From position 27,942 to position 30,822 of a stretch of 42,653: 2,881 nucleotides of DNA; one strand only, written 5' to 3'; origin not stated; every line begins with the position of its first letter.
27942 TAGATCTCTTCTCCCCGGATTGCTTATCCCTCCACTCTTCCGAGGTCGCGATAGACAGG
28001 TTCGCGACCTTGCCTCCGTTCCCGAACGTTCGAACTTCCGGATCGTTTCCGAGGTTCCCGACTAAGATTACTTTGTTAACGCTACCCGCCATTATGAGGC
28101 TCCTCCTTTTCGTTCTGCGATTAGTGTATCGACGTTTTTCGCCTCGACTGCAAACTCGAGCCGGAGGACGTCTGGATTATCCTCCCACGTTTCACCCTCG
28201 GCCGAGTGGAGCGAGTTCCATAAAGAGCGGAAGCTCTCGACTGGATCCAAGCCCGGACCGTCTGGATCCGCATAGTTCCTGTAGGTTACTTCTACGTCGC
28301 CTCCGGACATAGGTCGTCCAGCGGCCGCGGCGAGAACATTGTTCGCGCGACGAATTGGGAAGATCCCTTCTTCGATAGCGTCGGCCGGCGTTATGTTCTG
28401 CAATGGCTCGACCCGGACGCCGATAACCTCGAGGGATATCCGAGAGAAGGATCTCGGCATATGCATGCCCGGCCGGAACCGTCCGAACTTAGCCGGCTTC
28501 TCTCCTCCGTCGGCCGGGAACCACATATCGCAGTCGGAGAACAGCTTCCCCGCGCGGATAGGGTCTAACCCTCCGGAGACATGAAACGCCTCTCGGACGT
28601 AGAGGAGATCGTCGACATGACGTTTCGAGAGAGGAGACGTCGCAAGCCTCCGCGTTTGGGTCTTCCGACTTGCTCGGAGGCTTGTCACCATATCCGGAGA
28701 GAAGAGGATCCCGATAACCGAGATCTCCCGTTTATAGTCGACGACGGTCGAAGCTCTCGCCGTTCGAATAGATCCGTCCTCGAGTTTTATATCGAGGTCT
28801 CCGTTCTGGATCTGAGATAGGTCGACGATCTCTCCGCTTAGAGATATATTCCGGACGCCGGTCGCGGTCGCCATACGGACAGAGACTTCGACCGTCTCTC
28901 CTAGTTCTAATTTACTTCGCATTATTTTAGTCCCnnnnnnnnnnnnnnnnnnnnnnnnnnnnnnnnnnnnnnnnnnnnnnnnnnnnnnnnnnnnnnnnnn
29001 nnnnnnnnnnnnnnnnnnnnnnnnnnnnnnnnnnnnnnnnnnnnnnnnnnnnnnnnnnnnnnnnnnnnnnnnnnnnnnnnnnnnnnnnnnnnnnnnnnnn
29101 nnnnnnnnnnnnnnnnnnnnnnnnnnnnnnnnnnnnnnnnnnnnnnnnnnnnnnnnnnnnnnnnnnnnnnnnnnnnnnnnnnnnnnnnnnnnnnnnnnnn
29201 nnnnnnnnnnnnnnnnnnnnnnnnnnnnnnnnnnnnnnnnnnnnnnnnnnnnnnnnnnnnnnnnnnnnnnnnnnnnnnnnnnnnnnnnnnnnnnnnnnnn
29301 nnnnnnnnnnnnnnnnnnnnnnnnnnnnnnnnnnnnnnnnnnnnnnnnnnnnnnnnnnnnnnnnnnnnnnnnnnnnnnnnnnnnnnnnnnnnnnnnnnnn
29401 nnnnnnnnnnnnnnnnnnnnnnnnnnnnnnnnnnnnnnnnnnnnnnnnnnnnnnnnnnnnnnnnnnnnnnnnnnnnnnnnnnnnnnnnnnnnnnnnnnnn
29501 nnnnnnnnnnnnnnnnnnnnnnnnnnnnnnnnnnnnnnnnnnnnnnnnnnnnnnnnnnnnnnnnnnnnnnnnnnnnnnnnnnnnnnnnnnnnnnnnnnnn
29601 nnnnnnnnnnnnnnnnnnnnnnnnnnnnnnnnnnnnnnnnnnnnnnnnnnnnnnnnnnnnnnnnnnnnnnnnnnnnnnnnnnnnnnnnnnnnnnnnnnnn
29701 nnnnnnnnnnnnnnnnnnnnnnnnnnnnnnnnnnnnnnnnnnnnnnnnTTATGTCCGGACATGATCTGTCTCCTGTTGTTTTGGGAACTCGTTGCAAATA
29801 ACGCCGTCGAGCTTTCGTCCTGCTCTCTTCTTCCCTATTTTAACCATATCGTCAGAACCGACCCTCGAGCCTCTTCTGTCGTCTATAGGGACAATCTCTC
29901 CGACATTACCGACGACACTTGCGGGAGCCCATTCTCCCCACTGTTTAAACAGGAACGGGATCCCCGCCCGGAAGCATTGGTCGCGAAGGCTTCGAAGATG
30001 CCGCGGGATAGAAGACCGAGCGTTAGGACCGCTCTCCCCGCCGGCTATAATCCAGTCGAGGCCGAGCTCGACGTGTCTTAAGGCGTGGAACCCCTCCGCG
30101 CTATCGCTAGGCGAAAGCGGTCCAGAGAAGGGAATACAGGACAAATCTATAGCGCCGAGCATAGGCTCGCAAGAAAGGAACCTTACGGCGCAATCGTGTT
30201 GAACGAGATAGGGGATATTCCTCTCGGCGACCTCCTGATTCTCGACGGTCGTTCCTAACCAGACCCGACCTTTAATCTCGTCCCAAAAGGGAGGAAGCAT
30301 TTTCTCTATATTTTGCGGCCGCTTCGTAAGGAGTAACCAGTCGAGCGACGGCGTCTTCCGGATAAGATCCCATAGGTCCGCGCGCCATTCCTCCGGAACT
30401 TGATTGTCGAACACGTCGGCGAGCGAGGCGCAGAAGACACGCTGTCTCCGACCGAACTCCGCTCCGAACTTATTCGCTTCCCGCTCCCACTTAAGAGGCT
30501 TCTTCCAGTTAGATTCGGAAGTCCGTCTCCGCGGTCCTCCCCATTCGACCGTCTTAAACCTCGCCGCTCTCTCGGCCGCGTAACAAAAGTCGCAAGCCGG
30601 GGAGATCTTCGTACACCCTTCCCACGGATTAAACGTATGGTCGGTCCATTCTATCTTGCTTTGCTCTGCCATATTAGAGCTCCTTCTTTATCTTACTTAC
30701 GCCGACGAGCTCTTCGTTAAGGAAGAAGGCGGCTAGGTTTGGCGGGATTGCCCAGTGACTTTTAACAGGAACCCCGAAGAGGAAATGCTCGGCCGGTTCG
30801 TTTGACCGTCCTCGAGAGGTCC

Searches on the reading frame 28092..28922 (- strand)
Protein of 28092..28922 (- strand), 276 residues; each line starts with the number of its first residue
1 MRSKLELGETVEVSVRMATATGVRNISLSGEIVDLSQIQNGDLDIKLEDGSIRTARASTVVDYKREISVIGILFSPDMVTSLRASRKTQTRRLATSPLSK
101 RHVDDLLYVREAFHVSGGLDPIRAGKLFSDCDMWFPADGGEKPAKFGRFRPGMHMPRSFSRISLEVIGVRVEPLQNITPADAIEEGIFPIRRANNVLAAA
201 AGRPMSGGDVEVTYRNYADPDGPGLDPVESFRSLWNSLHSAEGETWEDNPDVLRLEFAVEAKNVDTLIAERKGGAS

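Call 68: search_protein_families(library=phrogs, proteins=[window:28092-28922:-], max_evalue=0.00001)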
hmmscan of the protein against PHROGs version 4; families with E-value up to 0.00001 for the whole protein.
window:28092-28922:- (276 aa): 2 families
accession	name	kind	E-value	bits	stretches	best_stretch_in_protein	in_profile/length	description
phrog_874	-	unknown function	2.9e-38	132.9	1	103-272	124-269/277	-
phrog_18361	-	unknown function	6.3e-09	37.4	1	155-189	1-35/92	-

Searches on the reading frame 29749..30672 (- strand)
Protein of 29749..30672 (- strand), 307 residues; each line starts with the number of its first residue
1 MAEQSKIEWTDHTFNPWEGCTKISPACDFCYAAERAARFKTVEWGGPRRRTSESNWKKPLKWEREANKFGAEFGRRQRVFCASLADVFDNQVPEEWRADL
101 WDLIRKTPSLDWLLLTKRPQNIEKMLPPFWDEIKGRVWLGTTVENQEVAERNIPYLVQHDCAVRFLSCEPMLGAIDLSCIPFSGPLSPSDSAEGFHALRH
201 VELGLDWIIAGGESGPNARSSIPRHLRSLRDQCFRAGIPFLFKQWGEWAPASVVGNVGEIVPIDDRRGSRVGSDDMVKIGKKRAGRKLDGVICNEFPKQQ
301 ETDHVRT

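Call 68: search_protein_families(library=phrogs, proteins=[window:29749-30672:-], max_evalue=0.00001)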
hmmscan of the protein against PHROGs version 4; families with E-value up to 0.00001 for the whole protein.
window:29749-30672:- (307 aa): 1 family
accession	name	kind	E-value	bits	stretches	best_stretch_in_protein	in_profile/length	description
phrog_2045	-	unknown function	4.5e-95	319.5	1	1-301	1-288/299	-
